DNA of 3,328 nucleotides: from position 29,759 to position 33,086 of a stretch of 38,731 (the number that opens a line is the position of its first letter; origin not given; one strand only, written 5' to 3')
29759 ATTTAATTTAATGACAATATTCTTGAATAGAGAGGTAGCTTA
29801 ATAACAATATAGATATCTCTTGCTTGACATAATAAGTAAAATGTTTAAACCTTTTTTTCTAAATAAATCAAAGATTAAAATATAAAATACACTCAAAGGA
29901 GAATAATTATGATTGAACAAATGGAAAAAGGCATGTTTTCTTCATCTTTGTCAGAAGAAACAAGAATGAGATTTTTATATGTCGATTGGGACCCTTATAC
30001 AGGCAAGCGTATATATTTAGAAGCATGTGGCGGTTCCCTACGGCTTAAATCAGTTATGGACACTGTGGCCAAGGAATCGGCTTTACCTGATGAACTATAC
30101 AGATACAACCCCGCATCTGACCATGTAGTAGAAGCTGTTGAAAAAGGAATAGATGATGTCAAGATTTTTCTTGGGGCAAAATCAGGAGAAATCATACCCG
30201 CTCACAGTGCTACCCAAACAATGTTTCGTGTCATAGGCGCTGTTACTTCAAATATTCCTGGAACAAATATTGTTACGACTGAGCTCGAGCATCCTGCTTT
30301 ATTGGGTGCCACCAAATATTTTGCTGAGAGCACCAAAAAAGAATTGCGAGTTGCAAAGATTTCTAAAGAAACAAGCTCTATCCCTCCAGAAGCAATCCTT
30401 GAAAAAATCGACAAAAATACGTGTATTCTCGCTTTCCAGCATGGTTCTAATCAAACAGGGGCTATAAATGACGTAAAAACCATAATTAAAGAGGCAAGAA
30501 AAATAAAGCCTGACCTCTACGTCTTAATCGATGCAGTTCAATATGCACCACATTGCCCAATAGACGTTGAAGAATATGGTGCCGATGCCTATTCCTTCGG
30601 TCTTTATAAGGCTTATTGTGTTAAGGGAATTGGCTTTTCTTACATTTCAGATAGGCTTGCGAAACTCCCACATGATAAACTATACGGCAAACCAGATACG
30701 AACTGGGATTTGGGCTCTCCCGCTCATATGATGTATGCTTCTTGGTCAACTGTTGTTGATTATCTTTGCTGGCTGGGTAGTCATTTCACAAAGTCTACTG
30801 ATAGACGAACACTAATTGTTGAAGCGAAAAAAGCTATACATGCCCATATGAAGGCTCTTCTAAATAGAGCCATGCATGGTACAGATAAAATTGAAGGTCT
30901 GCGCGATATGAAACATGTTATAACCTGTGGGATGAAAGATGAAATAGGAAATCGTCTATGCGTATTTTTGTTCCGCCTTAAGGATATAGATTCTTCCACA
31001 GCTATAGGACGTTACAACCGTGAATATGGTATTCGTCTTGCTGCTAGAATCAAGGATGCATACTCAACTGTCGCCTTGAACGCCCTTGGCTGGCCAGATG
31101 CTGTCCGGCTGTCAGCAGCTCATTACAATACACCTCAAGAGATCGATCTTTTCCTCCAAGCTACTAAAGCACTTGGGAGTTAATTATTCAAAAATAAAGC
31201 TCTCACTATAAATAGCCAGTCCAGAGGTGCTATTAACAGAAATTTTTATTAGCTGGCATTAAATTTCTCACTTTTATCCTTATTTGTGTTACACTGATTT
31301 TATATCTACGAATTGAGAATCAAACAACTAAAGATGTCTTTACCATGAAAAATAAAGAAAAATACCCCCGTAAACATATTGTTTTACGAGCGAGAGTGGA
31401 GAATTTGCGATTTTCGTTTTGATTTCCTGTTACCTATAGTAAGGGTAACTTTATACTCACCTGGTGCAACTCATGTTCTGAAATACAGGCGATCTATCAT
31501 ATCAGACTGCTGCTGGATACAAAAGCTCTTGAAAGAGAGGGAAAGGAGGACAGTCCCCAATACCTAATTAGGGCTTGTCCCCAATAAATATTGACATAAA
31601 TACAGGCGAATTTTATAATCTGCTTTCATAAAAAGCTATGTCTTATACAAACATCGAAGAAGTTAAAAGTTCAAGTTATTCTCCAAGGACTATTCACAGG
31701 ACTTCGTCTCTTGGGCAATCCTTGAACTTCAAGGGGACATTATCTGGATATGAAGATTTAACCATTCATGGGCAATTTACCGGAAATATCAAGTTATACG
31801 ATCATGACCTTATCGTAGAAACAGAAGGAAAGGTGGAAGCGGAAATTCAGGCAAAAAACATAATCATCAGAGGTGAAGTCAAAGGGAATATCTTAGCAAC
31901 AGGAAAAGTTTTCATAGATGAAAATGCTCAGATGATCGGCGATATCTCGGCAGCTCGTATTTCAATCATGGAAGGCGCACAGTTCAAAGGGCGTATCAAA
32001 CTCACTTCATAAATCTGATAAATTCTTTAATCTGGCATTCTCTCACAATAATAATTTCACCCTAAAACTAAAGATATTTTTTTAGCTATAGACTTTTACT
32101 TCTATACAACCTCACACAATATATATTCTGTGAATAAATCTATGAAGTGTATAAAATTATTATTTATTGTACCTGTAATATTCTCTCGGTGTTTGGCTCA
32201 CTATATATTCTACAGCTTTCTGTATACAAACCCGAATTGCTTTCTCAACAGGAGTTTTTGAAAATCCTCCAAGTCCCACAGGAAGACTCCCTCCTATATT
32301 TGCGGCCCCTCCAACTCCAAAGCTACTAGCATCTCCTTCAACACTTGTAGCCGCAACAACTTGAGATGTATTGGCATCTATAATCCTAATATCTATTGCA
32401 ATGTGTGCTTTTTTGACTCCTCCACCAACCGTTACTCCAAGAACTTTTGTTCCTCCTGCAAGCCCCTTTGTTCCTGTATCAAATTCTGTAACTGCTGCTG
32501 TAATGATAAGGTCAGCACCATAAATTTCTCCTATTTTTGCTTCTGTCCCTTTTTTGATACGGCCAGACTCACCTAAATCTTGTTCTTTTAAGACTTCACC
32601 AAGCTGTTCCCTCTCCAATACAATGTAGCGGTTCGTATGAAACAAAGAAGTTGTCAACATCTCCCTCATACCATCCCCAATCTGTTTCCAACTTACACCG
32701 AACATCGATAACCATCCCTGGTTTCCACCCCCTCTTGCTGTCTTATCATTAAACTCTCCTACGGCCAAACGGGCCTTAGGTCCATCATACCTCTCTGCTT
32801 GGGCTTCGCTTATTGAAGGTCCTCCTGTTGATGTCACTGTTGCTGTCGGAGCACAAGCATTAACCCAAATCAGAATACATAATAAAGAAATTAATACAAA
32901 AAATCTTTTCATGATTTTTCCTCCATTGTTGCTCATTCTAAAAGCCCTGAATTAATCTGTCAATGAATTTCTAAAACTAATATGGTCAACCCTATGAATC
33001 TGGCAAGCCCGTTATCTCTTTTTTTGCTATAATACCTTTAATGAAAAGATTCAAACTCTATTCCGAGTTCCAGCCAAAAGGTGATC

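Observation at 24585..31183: Rewired arginine node: ArgDC + orphan P-loop NTPase + OTC + dead carbamate kinase + acquired amidinotransferase + class-V PLP enzyme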

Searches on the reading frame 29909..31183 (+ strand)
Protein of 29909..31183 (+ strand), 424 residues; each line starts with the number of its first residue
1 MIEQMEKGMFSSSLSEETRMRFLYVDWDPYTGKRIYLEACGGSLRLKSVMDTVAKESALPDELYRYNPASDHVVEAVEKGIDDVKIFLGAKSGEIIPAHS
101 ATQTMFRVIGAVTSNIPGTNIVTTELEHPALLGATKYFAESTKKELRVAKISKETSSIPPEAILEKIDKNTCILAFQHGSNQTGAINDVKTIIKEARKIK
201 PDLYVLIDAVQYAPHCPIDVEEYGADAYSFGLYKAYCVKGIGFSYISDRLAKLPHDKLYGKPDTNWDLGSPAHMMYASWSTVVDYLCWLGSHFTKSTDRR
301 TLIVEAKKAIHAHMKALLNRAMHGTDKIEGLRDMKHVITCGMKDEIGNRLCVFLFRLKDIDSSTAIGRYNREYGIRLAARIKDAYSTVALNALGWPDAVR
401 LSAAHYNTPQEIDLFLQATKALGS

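Call 3: search_protein_families(library=pfam, proteins=[window:29909-31183:+], max_evalue=0.01)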
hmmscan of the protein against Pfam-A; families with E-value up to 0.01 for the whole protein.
window:29909-31183:+ (424 aa): 2 families
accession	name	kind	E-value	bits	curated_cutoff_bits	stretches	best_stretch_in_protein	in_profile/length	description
PF00266.25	Aminotran_5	-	3.4e-37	128.7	21.5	1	35-252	1-219/371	Aminotransferase class-V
PF01053.26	Cys_Met_Meta_PP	-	0.00087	18.4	27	1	107-216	82-181/381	Cys/Met metabolism PLP-dependent enzyme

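Call 4: search_protein_families(library=ncbifam, proteins=[window:29909-31183:+], max_evalue=0.01)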
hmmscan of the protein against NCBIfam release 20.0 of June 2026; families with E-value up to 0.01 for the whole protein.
window:29909-31183:+ (424 aa): 16 families
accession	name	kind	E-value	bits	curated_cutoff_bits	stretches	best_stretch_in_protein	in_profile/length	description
TIGR01976.1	am_tr_V_VC1184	hypoth_equivalog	1.9e-39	136.1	352.35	1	33-418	18-400/401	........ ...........-like protein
TIGR01979.1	sufS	subfamily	1.6e-31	109.6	475.1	2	35-249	20-236/403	SufS family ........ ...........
TIGR01977.1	am_tr_V_EF2568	hypoth_equivalog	6.3e-22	78.1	377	1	77-251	46-217/376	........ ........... family protein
NF041166.1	f2_encap_cargo1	exception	2e-20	73.5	800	2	75-247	289-461/623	family 2A encapsulin nanocompartment cargo protein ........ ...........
NF006791.0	PRK09295.1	equivalog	5.5e-20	71.8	661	1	73-250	65-242/406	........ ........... SufS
TIGR03402.1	FeS_nifS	equivalog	1.3e-19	70.2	530.75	1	70-247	37-211/379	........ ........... NifS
NF008126.0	PRK10874.1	equivalog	2e-18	66.7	607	1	33-247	19-235/401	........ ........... CsdA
TIGR03392.1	FeS_syn_CsdA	equivalog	7.2e-18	64.9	493.6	1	34-247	17-232/398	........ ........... CsdA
TIGR03235.1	DNA_S_dndA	equivalog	3.9e-15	56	480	1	74-250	41-216/353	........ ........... DndA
TIGR03403.1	nifS_epsilon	equivalog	6.3e-15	54.9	587.7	1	58-250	28-218/382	NifS family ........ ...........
TIGR02006.1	IscS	equivalog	2.8e-14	52.9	643.2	1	75-249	47-219/402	IscS subfamily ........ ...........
NF010611.0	PRK14012.1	equivalog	3.7e-14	52.5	548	1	74-248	50-222/406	IscS subfamily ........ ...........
NF002806.0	PRK02948.1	subfamily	7.2e-13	48.2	304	1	118-249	88-215/381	IscS subfamily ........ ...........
NF040779.1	Sec_lyase_SclA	exception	1.6e-12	47.1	525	1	86-258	55-223/378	selenocysteine lyase SclA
TIGR01788.1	Glu-decarb-GAD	equivalog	0.00051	18.8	380.4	1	120-200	140-216/431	glutamate decarboxylase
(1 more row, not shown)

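Call 61: search_solved_structures(query=window:29909-31183:+, max_evalue=0.00001, show_alignments=1)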
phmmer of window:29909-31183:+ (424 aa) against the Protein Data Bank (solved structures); distinct sequences matched with E-value up to 0.00001: 61 (the best 60 are shown).
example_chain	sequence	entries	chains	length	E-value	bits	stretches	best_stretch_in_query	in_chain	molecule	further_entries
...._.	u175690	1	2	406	1.2e-19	73.7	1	72-245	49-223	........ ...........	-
9wer_A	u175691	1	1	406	1.6e-18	70.1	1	72-245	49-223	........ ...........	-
9wew_A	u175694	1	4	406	1.6e-18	70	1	72-245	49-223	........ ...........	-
9wf8_A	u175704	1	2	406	6.1e-18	68.1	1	74-245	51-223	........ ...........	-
9x4u_A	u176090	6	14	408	1.7e-17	66.6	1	85-237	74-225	Aminotransferase-like protein FGM3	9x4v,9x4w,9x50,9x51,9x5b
9wfe_A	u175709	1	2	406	3.8e-17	65.5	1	74-245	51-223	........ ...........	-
9wfb_A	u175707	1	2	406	4.2e-17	65.3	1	74-245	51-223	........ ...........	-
9ddd_A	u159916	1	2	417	5.4e-17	65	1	70-414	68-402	Probable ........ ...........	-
8odq_B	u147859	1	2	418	5.5e-17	65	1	70-414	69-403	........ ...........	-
8kg1_A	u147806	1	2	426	3.6e-16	62.3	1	72-254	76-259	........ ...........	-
1ecx_A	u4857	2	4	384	4e-16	62.1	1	77-248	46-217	AMINOTRANSFERASE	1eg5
5vpr_A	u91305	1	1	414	1e-15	60.8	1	30-245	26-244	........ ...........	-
9wfy_A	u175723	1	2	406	2.4e-15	59.5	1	74-245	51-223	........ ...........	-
6c9e_A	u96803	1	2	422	7.9e-15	57.8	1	35-249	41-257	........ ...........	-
8d8s_A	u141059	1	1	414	3.2e-14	55.8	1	75-246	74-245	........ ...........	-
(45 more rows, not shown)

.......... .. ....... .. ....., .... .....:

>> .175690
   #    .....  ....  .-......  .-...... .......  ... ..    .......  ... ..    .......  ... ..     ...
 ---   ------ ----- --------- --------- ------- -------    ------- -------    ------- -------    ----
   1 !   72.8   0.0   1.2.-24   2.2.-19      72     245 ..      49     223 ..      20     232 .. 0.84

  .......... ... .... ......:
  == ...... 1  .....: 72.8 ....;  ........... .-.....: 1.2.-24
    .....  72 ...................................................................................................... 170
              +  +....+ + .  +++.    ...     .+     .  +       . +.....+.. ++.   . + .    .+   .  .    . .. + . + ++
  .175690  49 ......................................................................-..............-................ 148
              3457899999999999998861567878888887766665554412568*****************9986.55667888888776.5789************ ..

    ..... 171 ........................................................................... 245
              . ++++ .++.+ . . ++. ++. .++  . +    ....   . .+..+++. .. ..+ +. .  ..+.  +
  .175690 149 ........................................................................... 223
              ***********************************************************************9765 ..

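Call 62: find_encoding_contigs(protein=window:29909-31183:+, flank=6000, max_places=4)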
Protein window:29909-31183:+ (424 aa): 1 contig read that carries it; 1 place shown.
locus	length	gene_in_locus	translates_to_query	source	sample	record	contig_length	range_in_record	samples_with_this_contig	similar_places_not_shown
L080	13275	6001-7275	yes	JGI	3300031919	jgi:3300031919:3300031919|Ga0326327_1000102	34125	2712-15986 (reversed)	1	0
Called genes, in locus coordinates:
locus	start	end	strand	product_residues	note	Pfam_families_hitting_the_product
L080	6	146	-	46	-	-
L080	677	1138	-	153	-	PF01862:PvlArgDC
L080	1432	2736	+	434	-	-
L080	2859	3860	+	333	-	PF02729:OTCace_N, PF00185:OTCace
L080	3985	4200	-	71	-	-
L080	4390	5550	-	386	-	-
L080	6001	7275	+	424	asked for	PF00266:Aminotran_5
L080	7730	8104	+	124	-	PF04519:Bactofilin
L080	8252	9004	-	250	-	PF03783:CsgG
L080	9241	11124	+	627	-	PF00270:DEAD (faint), PF04851:ResIII, PF17757:UvrB_inter, PF27431:UvrB_3rd, PF00271:Helicase_C, PF12344:UvrB, PF02151:UVR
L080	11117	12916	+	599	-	PF01541:GIY-YIG, PF27096:UvrC_M, PF02151:UVR (weak), PF22920:UvrC_RNaseH, PF08459:UvrC_RNaseH_dom, PF14520:HHH_5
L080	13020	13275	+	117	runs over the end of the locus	PF01648:ACPS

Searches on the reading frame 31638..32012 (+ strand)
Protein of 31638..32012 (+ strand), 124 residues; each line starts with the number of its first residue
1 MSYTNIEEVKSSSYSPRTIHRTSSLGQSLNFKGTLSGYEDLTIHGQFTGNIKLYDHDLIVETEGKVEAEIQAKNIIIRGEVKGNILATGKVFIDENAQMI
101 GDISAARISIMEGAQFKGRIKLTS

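Call 3: search_protein_families(library=pfam, proteins=[window:31638-32012:+], max_evalue=0.01)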
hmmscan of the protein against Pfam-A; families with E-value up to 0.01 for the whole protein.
window:31638-32012:+ (124 aa): 1 family
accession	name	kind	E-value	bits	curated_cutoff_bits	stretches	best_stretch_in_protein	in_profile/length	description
PF04519.19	Bactofilin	-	1.8e-25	89.5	27.9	1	25-120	3-97/98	Polymer-forming cytoskeletal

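Call 4: search_protein_families(library=ncbifam, proteins=[window:31638-32012:+], max_evalue=0.01)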
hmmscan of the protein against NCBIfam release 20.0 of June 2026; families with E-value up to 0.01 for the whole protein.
window:31638-32012:+ (124 aa): 0 families

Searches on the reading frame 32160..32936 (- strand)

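Call 3: search_protein_families(library=pfam, proteins=[window:32160-32936:-], max_evalue=0.01)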
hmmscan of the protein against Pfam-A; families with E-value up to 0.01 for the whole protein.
window:32160-32936:- (258 aa): 3 families
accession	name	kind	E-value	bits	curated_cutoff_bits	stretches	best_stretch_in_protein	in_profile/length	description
PF03783.19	CsgG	-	5.3e-43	147.2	20.8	1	52-251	7-203/210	Curli production assembly/transport component CsgG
PF11769.13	DUF3313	-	0.0026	18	26.1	1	141-206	90-164/187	Protein of unknown function (DUF3313)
PF05643.16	GNA1162-like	-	0.0076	16.3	25.9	0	103-161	44-102/185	Putative lipoprotein GNA1162-like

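Call 4: search_protein_families(library=ncbifam, proteins=[window:32160-32936:-], max_evalue=0.01)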
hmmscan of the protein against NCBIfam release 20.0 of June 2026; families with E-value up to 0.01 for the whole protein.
window:32160-32936:- (258 aa): 2 families
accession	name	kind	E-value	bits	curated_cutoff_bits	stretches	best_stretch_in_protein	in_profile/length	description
NF011731.0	PRK15184.1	equivalog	3.4e-05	23.4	505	1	9-200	1-193/277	curli production assembly/transport protein CsgG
NF037935.1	holdfast_HfaB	equivalog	0.00041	19.6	300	1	135-247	136-258/264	holdfast anchoring protein HfaB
